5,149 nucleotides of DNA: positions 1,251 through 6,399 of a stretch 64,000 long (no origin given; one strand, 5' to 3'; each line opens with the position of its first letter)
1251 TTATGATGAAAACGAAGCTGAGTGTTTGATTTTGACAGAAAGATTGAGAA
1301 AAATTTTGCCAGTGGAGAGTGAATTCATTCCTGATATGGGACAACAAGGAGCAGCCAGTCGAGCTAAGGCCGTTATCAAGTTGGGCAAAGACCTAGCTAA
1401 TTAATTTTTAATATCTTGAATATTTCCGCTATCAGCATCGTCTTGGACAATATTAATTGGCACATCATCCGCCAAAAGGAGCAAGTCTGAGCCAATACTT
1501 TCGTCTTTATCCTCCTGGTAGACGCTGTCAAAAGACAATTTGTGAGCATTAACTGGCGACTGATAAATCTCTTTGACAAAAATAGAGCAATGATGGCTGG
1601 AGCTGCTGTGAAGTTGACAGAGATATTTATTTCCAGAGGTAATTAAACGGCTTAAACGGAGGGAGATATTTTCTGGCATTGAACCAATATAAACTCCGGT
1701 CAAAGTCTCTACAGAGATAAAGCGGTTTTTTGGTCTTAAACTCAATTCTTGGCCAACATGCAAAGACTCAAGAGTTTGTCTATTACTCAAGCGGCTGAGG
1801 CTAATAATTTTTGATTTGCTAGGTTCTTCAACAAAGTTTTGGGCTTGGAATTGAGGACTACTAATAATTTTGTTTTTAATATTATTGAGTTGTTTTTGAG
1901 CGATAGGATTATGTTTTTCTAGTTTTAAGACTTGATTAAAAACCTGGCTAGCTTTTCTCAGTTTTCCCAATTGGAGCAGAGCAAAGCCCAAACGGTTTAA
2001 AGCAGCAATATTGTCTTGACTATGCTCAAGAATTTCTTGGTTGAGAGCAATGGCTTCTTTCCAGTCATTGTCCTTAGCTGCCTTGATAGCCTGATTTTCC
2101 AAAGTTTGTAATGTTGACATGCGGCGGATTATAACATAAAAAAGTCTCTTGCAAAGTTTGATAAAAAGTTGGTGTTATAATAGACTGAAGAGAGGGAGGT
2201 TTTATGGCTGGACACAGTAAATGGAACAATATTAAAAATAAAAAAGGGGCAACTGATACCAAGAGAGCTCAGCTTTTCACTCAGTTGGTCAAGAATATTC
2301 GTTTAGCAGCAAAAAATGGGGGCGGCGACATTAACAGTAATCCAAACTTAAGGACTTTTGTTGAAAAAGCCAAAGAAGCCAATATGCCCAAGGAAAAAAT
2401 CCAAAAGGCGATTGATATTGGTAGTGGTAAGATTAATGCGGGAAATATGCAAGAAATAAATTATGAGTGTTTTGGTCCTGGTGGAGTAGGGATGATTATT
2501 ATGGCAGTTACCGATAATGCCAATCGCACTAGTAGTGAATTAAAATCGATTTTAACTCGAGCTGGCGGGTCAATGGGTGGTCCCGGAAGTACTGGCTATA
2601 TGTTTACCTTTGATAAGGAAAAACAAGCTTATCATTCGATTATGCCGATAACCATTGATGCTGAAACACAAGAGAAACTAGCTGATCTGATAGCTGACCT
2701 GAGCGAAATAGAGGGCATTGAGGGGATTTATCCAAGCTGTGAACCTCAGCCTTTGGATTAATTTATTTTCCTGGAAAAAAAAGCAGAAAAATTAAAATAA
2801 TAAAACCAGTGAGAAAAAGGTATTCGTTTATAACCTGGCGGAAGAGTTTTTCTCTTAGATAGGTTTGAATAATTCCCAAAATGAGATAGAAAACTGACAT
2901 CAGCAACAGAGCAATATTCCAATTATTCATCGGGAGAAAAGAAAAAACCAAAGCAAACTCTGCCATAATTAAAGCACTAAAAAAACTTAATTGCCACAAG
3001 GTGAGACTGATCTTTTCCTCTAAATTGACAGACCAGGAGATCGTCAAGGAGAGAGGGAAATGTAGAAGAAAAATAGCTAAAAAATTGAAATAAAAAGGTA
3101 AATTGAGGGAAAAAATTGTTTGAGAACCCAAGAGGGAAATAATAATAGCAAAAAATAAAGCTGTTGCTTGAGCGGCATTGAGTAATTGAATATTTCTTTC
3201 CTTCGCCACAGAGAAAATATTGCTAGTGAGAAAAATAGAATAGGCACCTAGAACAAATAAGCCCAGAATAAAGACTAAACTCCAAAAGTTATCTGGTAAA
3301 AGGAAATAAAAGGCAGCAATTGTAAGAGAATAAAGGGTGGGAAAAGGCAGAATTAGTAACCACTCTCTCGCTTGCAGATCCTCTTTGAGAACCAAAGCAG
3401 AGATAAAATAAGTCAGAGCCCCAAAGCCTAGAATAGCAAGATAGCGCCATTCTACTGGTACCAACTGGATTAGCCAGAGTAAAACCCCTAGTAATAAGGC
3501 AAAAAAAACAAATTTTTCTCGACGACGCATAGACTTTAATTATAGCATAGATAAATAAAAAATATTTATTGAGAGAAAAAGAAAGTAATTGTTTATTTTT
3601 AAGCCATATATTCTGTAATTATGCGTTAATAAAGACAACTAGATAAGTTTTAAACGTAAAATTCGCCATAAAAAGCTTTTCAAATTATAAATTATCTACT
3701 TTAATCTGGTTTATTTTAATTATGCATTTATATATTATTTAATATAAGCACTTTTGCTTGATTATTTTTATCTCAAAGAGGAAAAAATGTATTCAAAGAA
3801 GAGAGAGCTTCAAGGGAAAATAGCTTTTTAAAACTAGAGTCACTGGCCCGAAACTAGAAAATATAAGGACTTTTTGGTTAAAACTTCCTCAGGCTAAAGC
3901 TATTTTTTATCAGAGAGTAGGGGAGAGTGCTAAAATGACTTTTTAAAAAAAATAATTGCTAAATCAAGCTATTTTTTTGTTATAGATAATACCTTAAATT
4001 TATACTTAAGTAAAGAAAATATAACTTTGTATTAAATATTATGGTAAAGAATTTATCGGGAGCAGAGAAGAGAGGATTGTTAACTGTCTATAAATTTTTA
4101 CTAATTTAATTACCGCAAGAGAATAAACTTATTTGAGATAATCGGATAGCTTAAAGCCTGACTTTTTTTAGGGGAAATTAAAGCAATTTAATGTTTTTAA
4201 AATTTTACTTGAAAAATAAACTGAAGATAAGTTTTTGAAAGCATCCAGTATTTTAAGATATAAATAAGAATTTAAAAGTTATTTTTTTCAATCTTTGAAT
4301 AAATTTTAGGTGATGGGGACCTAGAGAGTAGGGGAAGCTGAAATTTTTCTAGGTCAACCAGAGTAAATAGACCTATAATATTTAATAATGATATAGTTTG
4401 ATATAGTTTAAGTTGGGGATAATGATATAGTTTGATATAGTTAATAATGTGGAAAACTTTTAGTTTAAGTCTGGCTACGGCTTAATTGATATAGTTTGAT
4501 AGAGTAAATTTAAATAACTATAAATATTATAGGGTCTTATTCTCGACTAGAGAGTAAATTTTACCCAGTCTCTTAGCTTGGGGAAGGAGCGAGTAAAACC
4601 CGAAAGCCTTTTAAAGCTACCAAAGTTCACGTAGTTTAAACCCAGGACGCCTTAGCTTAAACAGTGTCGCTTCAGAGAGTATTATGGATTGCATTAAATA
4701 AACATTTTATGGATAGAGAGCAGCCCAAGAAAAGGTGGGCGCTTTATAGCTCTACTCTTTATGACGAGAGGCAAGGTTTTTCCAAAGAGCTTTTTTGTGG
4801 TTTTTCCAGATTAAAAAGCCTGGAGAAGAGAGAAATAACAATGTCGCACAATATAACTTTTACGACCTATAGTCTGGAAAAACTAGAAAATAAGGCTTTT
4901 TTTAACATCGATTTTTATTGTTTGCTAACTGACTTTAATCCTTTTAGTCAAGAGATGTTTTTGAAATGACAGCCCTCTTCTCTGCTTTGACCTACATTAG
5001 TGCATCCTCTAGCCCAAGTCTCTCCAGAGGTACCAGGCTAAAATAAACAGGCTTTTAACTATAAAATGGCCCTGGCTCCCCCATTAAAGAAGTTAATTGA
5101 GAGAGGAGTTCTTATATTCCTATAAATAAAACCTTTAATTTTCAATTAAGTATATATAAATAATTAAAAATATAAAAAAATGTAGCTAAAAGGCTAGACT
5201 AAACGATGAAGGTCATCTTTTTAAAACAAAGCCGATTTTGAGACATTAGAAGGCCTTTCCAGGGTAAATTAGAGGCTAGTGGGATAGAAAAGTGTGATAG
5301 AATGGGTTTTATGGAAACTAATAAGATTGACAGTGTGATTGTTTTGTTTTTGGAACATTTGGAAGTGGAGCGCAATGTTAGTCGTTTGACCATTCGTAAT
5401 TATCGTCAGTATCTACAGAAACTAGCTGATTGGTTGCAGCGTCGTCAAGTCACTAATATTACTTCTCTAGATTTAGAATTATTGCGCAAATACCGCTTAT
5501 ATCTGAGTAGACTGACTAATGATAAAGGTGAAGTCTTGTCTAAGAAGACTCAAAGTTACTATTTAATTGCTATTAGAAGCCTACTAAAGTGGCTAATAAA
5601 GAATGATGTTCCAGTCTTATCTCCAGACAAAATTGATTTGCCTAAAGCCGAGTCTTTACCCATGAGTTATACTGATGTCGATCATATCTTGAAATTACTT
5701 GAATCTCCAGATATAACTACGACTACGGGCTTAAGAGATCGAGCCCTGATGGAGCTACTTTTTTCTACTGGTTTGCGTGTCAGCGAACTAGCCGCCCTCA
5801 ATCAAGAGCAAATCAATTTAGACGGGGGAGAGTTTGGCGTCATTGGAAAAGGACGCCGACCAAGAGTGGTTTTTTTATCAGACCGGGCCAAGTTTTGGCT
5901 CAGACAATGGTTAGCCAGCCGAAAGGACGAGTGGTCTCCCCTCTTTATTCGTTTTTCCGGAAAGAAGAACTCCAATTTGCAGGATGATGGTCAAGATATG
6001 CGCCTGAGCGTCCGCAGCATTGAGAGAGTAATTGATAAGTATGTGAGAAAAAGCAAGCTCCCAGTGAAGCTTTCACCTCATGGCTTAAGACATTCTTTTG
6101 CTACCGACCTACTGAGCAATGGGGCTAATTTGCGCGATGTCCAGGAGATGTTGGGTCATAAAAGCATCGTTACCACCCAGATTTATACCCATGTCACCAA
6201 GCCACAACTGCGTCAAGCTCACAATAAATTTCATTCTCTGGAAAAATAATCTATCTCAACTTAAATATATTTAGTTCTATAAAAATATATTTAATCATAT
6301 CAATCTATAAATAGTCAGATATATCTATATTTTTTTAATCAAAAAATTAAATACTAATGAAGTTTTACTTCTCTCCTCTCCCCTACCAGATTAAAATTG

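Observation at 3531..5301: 1.7-kb ORF-free, repeat-bearing region between a membrane protein gene and a Xer-type recombinase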

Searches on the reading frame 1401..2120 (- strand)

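Call 11: search_protein_families(library=pfam, proteins=[window:1401-2120:-], max_evalue=0.01)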
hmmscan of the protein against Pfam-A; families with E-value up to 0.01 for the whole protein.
window:1401-2120:- (239 aa): 9 families
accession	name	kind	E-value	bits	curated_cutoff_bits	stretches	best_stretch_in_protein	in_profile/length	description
PF14559.12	TPR_19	-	1.8e-07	31.8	25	1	15-72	2-59/68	Tetratricopeptide repeat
PF07719.23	TPR_2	-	1.4e-06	28.4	27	1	39-71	2-34/34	Tetratricopeptide repeat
PF00515.34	TPR_1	-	3.3e-06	27.1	27.8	1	39-71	2-34/34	Tetratricopeptide repeat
PF13424.12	TPR_12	-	8.8e-05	23.1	30.1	1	18-67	17-74/77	Tetratricopeptide repeat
PF13414.12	TPR_11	-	0.00031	20.8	26.8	0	47-74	3-30/42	TPR repeat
PF13181.12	TPR_8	-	0.001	19.5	25.7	1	40-70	3-33/34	Tetratricopeptide repeat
PF23914.1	TPR_CcmH_CycH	-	0.002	18.4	42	1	15-68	98-151/158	Cytochrome c-type biogenesis protein H TPR domain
PF13428.12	TPR_14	-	0.0044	18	23.5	0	39-78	2-41/44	Tetratricopeptide repeat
PF25064.1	ARM_TT21_5th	-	0.0066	17.2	27.8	0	17-68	14-65/117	TT21 fifth ARM repeats domain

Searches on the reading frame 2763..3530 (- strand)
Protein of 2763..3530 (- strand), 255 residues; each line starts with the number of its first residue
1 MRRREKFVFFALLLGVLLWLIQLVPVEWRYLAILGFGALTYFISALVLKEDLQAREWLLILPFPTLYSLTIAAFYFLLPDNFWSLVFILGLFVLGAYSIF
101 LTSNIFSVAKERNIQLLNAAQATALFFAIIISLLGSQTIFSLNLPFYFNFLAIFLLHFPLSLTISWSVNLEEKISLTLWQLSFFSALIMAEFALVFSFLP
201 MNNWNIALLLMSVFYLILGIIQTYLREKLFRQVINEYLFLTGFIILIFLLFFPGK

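Call 11: search_protein_families(library=pfam, proteins=[window:2763-3530:-], max_evalue=0.01)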
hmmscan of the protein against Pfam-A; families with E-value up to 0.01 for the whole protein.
window:2763-3530:- (255 aa): 1 family
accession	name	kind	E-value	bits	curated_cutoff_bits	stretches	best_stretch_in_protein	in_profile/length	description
PF18900.5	DUF5656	-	0.00013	21.9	23.3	1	61-243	59-234/242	Protein of unknown function (DUF5656)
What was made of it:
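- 2763..3530 (-): DUF5656 membrane-protein gene, the left border of the locus. It is inverted here and in the four closest relatives with a complete gap, compared with 61 other loci. Pfam PF18900 match just below the cut-off (call 11).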

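Call 55: search_protein_families(library=ncbifam, proteins=[window:2763-3530:-], max_evalue=0.00001)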
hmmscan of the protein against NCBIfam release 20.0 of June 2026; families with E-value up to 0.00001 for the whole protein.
window:2763-3530:- (255 aa): 0 families

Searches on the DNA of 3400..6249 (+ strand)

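Call 4: search_rna_families(source=window, start=3400, end=5450, threshold=evalue, max_evalue=10, show_alignments=3)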
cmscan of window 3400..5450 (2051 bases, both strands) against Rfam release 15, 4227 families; matches with E-value up to 10: 5.
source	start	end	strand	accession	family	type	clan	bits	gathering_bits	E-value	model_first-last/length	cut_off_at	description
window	4933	4998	-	RF04266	mir-9412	Gene; miRNA;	-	29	70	0.006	1-64/64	no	mir-9412 microRNA precursor family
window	3598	3673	-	RF01205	snR62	Gene; snRNA; snoRNA; CD-box;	CL00055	25.3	55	9.2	1-100/100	no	Small nucleolar RNA snR62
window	5073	5156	+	RF01230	snoR77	Gene; snRNA; snoRNA; HACA-box;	-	19.9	47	3.7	1-131/131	no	Small nucleolar RNA snoR77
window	4776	4853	+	RF00072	SNORA75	Gene; snRNA; snoRNA; HACA-box;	-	19.9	80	5.8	1-134/134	no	Small nucleolar RNA SNORA75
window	5162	5261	+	RF02560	CbSR9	Gene; antisense;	-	18.5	279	1.6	1-213/213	no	Coxiella burnetii sRNA 9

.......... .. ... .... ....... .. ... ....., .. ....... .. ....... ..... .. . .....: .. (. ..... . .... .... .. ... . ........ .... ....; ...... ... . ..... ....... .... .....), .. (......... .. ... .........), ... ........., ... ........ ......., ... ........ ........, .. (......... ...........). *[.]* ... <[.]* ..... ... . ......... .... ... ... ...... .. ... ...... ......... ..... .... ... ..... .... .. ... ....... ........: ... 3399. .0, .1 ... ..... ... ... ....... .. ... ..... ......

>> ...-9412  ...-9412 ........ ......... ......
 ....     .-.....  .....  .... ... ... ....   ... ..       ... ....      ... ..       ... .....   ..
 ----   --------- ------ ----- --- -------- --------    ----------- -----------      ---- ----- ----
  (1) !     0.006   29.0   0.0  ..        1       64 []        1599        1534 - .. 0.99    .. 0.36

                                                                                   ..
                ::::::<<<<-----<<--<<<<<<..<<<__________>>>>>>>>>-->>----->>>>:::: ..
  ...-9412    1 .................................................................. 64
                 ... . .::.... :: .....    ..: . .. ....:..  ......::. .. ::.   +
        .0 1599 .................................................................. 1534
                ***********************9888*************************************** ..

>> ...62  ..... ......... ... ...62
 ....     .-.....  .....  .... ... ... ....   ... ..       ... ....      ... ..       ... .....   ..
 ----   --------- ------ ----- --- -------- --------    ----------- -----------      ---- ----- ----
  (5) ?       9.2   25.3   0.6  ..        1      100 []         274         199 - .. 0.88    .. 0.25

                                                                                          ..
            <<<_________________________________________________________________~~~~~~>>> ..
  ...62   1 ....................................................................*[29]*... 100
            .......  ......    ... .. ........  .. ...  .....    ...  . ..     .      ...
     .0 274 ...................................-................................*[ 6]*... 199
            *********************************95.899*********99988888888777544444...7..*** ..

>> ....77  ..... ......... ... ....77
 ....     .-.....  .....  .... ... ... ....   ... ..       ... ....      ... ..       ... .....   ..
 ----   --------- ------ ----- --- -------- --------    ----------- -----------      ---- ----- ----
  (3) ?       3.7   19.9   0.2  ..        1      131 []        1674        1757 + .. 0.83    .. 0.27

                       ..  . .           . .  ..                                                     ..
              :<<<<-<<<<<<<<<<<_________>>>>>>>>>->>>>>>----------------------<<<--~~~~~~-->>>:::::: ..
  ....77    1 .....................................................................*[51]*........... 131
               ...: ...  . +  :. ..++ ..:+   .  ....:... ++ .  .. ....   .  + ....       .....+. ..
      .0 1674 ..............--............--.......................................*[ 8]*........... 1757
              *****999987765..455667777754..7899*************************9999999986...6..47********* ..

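Call 21: search_rna_families(sources=[L004, L007, L010, L011, L015, L016, L024, L032, L056, L033, L071], threshold=gathering)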
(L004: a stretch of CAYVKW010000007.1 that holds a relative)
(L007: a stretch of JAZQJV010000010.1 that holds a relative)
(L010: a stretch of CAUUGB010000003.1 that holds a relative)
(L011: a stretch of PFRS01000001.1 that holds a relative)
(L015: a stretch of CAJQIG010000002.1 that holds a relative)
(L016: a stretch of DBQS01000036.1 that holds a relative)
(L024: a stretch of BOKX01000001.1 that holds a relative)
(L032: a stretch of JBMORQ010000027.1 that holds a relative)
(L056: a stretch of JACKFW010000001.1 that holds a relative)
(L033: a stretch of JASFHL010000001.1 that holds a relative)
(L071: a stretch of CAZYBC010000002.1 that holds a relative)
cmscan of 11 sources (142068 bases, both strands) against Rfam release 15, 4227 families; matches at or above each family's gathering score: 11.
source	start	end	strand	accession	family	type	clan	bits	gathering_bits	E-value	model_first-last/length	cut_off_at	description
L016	7259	7332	+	RF00005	tRNA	Gene; tRNA;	CL00001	69.7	29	8.4e-13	1-71/71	no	tRNA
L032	8010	8083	+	RF00005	tRNA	Gene; tRNA;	CL00001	66.9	29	4.9e-12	1-71/71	no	tRNA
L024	7196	7269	+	RF00005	tRNA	Gene; tRNA;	CL00001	66.8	29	5.3e-12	1-71/71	no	tRNA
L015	7907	7980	-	RF00005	tRNA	Gene; tRNA;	CL00001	66.2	29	7.8e-12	1-71/71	no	tRNA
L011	7965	8038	-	RF00005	tRNA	Gene; tRNA;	CL00001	65.7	29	1.1e-11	1-71/71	no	tRNA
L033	7817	7890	+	RF00005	tRNA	Gene; tRNA;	CL00001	64.6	29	2.2e-11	1-71/71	no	tRNA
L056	7112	7185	+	RF00005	tRNA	Gene; tRNA;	CL00001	64.3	29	2.5e-11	1-71/71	no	tRNA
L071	7281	7354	+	RF00005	tRNA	Gene; tRNA;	CL00001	61.5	29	1.6e-10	1-71/71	no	tRNA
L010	7331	7403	-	RF00005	tRNA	Gene; tRNA;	CL00001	60.5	29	2.9e-10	1-71/71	no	tRNA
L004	7918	7990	-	RF00005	tRNA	Gene; tRNA;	CL00001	59.4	29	5.8e-10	1-71/71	no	tRNA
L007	7055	7127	-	RF00005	tRNA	Gene; tRNA;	CL00001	56.9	29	2.8e-09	1-71/71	no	tRNA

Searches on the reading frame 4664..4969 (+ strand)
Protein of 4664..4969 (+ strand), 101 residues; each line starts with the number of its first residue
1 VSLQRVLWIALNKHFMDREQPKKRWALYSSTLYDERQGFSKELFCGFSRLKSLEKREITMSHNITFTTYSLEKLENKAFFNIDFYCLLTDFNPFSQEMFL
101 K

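Call 11: search_protein_families(library=pfam, proteins=[window:4664-4969:+], max_evalue=0.01)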
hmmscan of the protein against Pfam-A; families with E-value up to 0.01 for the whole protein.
window:4664-4969:+ (101 aa): 0 families
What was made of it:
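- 4664..4969 (+): The 101-aa ORF. I judge it not to be a gene. No Pfam family (call 11).
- Checked: The only ORF above 60 aa, 4664-4969, has no Pfam match (call 11).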
